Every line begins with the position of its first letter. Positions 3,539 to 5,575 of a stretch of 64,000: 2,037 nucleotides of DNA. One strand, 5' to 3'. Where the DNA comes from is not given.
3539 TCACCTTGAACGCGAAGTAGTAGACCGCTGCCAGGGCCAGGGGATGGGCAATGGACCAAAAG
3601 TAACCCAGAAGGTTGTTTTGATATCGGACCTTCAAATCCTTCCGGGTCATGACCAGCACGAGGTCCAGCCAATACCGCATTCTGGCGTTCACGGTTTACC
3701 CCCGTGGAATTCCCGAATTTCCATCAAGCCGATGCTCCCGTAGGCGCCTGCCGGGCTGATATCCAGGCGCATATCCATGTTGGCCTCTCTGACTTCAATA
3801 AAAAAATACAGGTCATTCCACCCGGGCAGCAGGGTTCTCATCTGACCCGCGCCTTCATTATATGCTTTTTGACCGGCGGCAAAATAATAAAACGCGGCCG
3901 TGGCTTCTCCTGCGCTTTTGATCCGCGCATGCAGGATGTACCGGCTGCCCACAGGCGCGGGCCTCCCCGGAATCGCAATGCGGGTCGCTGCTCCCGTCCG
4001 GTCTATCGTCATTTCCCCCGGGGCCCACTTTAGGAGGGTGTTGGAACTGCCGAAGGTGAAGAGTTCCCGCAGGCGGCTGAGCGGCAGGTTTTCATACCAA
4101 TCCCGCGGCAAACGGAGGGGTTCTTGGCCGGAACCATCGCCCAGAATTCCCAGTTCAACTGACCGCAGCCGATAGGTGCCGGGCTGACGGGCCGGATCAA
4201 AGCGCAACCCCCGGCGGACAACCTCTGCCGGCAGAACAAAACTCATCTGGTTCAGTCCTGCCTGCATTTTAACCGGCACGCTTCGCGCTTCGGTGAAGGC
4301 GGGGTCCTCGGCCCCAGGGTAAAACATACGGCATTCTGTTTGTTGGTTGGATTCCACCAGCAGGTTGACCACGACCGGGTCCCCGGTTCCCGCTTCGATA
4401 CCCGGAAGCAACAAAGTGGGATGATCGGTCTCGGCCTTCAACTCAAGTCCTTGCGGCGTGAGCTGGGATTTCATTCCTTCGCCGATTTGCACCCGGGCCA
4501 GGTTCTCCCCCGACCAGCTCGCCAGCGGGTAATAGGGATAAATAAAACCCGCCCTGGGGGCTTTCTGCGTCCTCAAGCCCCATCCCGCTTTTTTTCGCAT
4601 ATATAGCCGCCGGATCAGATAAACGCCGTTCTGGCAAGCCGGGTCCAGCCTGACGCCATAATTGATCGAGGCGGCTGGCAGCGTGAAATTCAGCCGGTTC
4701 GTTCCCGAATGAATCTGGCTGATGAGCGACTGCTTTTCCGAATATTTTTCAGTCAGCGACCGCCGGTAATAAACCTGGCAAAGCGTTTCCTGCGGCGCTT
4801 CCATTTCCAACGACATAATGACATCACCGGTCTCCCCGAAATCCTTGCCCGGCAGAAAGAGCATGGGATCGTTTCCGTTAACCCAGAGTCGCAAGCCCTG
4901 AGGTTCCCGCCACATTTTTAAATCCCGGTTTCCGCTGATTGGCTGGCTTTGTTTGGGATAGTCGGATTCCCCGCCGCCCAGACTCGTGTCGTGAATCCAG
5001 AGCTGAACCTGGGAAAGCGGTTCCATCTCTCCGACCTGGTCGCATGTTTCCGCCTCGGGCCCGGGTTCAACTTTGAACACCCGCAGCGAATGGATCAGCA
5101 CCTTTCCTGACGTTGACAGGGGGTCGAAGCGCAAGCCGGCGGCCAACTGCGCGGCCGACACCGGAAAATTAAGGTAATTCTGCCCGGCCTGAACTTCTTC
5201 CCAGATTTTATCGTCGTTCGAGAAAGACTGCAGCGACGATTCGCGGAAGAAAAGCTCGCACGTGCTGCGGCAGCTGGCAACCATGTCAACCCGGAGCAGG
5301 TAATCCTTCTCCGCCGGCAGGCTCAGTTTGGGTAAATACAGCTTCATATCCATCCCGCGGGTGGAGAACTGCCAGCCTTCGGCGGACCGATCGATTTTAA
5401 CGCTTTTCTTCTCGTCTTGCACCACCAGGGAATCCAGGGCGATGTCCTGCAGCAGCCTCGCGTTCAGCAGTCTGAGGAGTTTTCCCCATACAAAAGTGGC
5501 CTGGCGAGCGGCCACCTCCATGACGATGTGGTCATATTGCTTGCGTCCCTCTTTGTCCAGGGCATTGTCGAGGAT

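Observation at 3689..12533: Two tandem MBOAT + ~970-aa AlgJ/AlgX('DHHW')-like partner pairs embedded in a Wzm/Wzt glycan-export operon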

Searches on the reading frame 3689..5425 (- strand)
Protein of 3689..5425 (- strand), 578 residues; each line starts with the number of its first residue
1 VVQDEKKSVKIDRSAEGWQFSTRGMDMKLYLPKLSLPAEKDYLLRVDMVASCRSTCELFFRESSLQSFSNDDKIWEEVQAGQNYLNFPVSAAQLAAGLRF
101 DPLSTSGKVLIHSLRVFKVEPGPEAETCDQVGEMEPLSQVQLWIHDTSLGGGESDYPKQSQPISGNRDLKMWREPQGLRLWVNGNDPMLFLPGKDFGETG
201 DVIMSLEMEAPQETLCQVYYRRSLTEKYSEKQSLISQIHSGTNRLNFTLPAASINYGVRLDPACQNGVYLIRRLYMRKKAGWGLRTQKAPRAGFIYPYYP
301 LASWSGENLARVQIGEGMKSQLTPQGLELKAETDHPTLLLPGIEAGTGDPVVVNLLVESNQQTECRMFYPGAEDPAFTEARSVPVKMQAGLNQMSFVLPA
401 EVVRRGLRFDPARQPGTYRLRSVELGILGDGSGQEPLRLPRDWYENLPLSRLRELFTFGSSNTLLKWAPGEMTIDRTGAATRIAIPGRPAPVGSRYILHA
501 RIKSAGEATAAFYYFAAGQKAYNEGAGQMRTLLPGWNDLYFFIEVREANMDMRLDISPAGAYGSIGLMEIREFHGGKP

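Call 49: predict_structure(alignment_id=A3)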
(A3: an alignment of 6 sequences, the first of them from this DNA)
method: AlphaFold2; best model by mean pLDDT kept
length: 578 residues; sequences in the alignment: 6
mean_pLDDT: 77.0   pTM: 0.53
mean pLDDT of the five models: 77.0, 76.2, 75.7, 74.9, 65.6
residues with pLDDT >= 90: 98; 70-90: 348; 50-70: 77; < 50: 55
segments of 3 or more residues with pLDDT < 50: 120-138, 148-157, 282-288, 430-439, 576-578
pLDDT, mean of each block of 10 residues (from residue 1): 63 80 74 79 90 91 86 88 89 90 86 83 32 42 52 42 74 79 81 78 86 86 80 82 84 85 86 81 42 75 84 87 88 86 71 86 85 70 78 79 85 84 78 38 71 77 81 86 81 75 92 64 64 92 75 89 90 60
secondary structure, 60 per line:
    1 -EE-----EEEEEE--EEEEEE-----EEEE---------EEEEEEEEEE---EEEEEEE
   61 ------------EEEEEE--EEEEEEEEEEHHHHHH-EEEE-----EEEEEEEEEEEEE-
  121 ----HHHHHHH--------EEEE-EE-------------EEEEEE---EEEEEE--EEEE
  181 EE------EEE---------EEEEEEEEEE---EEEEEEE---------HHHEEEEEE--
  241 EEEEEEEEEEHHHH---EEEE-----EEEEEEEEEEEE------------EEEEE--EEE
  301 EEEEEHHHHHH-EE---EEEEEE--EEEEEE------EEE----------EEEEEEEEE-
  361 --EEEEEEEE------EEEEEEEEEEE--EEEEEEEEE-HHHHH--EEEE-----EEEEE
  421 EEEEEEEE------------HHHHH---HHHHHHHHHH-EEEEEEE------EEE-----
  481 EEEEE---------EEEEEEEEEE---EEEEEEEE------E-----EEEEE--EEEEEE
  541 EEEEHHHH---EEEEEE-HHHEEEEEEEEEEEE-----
elements in order: E9-14 E17-22 E28-31 E41-50 E54-60 E73-78 E81-90 H91-96 E98-101 E107-119 H125-131 E140-143 E160-165 E169-174 E177-182 E189-191 E201-210 E214-220 E233-238 E241-250 H251-254 E258-261 E267-278 E291-295 E298-305 H306-311 E318-323 E326-331 E338-340 E351-359 E363-370 E377-387 E390-398 H400-404 E407-410 E416-428 H441-445 H449-458 E460-466 E473-475 E481-485 E495-504 E508-515 E528-532 E535-544 H545-548 E552-557 E562-573
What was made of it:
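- On Carbohydrate-binding module (for the four repeats): The all-beta model has pLDDT 77 (call 49).
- The AF2 model has pLDDT 77 and is all-beta (call 49).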

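Call 54: fold_search(model_id=the predicted structure, library=pdb)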
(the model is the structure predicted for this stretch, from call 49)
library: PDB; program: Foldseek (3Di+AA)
matches with E <= 10: 1605; with E <= 0.001: 145
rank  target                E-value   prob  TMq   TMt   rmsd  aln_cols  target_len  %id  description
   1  5b4x_A                1.7e-13  1.00  0.17  0.14  32.5       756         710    9  Crystal structure of the ApoER2 ectodomain in complex with the Reelin R56 fragment (released 2017-04-26)
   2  5b4x_C                9.3e-13  1.00  0.17  0.14  32.3       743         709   10  Crystal structure of the ApoER2 ectodomain in complex with the Reelin R56 fragment (released 2017-04-26)
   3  2e26_A                1.6e-12  1.00  0.17  0.15  31.8       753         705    9  Crystal structure of two repeat fragment of reelin (released 2007-05-22)
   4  8w7n                  3.1e-11  1.00  0.16  0.10  29.1       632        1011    8  Crystal structure of the in-cell Cry1Aa purified from Bacillus thuringiensis (released 2024-03-06)
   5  9h99                  1.4e-10  1.00  0.17  0.10  27.6       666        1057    9  Native structure of the full-length pesticidal protein Cry1Ca18 at pH7, from crystals formed in vivo (released 2025-11-12)
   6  9qxq                  1.4e-10  1.00  0.16  0.09  28.6       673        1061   10  native structure of full-length pesticidal protein Cry1Ca18 at pH9, from crystals formed in vivo (released 2026-02-11)
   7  4w8j                  2.4e-10  1.00  0.16  0.10  38.1       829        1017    8  Structure of the full-length insecticidal protein Cry1Ac reveals intriguing details of toxin packaging into in vivo form (released 2014-09-17)
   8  5x7o_A                3.2e-10  1.00  0.14  0.08  27.5       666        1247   11  Crystal structure of Paenibacillus sp. 598K alpha-1,6-glucosyltransferase (released 2017-07-26)
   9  6a48                  4.2e-10  1.00  0.19  0.17  26.1       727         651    8  Crystal structure of reelin N-terminal region (released 2019-06-19)
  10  9h9a                  8.6e-10  1.00  0.15  0.09  39.3       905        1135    6  native structure of the full-length pesticidal protein Cry8Ba2, from crystals formed in vivo (form 1) (released 2025-12-03)
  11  7kwb_A                1.2e-08  1.00  0.15  0.20  22.1       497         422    9  Surface glycan-binding protein B from Bacteroides thetaiotaomicron (released 2021-02-17)
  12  3ecq_A                1.4e-08  1.00  0.18  0.08  23.9       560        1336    8  Endo-alpha-N-acetylgalactosaminidase from Streptococcus pneumoniae: SeMet structure (released 2008-09-09)
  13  3ecq_B                1.6e-08  1.00  0.17  0.08  23.5       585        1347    8  Endo-alpha-N-acetylgalactosaminidase from Streptococcus pneumoniae: SeMet structure (released 2008-09-09)
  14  2qqk_A                2.6e-08  1.00  0.17  0.18  20.8       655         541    9  Neuropilin-2 a1a2b1b2 Domains in Complex with a Semaphorin-Blocking Fab (released 2007-11-20)
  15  5a59_A                3.7e-08  1.00  0.17  0.10  21.5       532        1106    8  The structure of GH101 E796Q mutant from Streptococcus pneumoniae TIGR4 in complex with T-antigen (released 2015-09-02)
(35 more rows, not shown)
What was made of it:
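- On Carbohydrate-binding module (for the four repeats): Foldseek matches multi-domain proteins built from CBM-like or galactose-binding-like domains at E 1e-13 to 1e-8, but TM-scores are below 0.2 (call 54).
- Foldseek matches jelly-roll, CBM-like domains of reelin, Cry protoxins, GH101, neuropilin b1b2 and a Bacteroides surface glycan-binding protein (call 54).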

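Call 82: search_protein_families(library=pfam, proteins=[window:3689-5425:-], max_evalue=5)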
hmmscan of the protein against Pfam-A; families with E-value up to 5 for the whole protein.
window:3689-5425:- (578 aa): 1 family
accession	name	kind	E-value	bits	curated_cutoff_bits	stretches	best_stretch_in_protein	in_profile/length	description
PF17101.10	Stealth_CR1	-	0.18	12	27.2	1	180-188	8-16/29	Stealth protein CR1, conserved region 1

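Call 89: search_protein_families(library=ncbifam, proteins=[window:3689-5425:-], max_evalue=0.01)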
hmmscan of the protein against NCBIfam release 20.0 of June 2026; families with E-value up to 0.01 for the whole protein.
window:3689-5425:- (578 aa): 0 families
